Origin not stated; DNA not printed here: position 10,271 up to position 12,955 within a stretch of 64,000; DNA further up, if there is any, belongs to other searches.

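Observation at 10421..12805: Octaheme cytochrome c fused to HEAT and TPR repeat arrays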

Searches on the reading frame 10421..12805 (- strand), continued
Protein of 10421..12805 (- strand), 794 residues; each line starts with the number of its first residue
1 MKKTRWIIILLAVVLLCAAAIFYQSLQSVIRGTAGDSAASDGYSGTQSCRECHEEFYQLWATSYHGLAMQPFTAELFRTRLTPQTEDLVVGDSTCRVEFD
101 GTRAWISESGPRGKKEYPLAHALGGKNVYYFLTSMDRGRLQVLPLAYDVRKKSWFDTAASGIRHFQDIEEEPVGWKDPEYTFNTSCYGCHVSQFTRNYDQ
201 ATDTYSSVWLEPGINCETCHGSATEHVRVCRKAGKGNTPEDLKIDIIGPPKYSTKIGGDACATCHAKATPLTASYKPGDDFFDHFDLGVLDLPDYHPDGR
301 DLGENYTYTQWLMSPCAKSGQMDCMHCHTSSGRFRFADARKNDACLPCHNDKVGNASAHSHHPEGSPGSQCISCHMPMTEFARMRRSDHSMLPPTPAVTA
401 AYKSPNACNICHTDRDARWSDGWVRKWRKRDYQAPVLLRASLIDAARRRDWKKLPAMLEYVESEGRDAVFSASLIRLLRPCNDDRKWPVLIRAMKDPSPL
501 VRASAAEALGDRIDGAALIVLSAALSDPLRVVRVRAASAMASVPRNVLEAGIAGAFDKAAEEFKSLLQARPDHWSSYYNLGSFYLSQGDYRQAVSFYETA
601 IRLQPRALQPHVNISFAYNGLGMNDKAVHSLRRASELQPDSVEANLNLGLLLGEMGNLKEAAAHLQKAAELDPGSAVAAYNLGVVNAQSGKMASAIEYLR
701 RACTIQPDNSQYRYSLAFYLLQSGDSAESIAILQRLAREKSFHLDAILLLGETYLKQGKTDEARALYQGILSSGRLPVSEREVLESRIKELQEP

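Call 41: fold_search(model_id=the predicted structure, library=pdb)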
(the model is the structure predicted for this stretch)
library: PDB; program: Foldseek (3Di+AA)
matches with E <= 10: 1650; with E <= 0.001: 477
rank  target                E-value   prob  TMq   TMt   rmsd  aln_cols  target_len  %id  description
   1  9qhb                  6.1e-12  1.00  0.27  0.74   7.3       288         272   30  Crystal structure of 16-repeat CTPR protein with eliminated coordination sites (released 2025-10-22)
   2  8chy                  7.8e-12  1.00  0.26  0.71   8.3       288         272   31  Crystal structure of an 8-repeat consensus TPR superhelix with Zinc. (released 2024-02-21)
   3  9qhc_B                2.1e-11  1.00  0.27  0.74   3.7       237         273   34  Crystal structure of 8-repeat CTPR protein with eliminated coordination sites (released 2025-10-22)
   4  9qhc_A                3.7e-10  1.00  0.27  0.73   3.3       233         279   34  Crystal structure of 8-repeat CTPR protein with eliminated coordination sites (released 2025-10-22)
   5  1w3b_B                4.3e-10  1.00  0.24  0.48  13.1       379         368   22  The superhelical TPR domain of O-linked GlcNAc transferase reveals structural similarities to importin alpha. (released 2004-09-09)
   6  1w3b_A                4.5e-10  1.00  0.27  0.51  15.0       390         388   20  The superhelical TPR domain of O-linked GlcNAc transferase reveals structural similarities to importin alpha. (released 2004-09-09)
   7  6eou                  6.2e-10  1.00  0.28  0.62   8.8       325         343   25  O-GlcNAc transferase TPR domain with the intellectual disability associated mutation L254F (released 2018-05-09)
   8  7yea_A                2.2e-09  1.00  0.30  0.24  10.6       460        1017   20  Human O-GlcNAc transferase Dimer (released 2023-07-12)
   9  8a3t_F                6.9e-09  1.00  0.26  0.40  13.6       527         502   14  S. cerevisiae APC/C-Cdh1 complex (released 2022-08-31)
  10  8a3t_D                6.9e-09  1.00  0.27  0.37  15.0       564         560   12  S. cerevisiae APC/C-Cdh1 complex (released 2022-08-31)
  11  7y4i_A                7.2e-09  1.00  0.17  0.17  20.9       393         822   18  Crystal structure of SPINDLY in complex with GDP (released 2022-12-07)
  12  8dtf_A                7.8e-09  1.00  0.17  0.17  21.4       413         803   18  Cryo-EM structure of the full length Arabidopsis SPY with complete TPRs (released 2023-03-08)
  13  7y4i_B                9.9e-09  1.00  0.23  0.23  18.6       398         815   18  Crystal structure of SPINDLY in complex with GDP (released 2022-12-07)
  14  9gaw_P                9.9e-09  1.00  0.25  0.39  14.0       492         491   15  High-resolution structure of the Anaphase-promoting complex/cyclosome (APC/C) bound to co-activator Cdh1 (released 2024-08-14)
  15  8dtg_A                1.4e-08  1.00  0.23  0.23  16.7       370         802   19  Cryo-EM structure of Arabidopsis SPY alternative conformation 1 (released 2023-03-08)
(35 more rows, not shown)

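Call 60: search_protein_families(library=pfam, proteins=[L005:6793-7953:+], max_evalue=0.01)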
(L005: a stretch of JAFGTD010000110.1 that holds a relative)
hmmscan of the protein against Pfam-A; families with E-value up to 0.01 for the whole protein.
L005:6793-7953:+ (386 aa): 2 families
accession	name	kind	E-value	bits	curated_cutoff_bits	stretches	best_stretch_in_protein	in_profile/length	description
PF01042.26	Ribonuc_L-PSP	-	1.3e-14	54.7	27.3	2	281-379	20-121/121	Endoribonuclease L-PSP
PF21168.2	FkbO_Hyg5-like_N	-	2.9e-05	24.5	27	1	151-231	38-113/122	Chorismatase FkbO/Hyg5-like, N-terminal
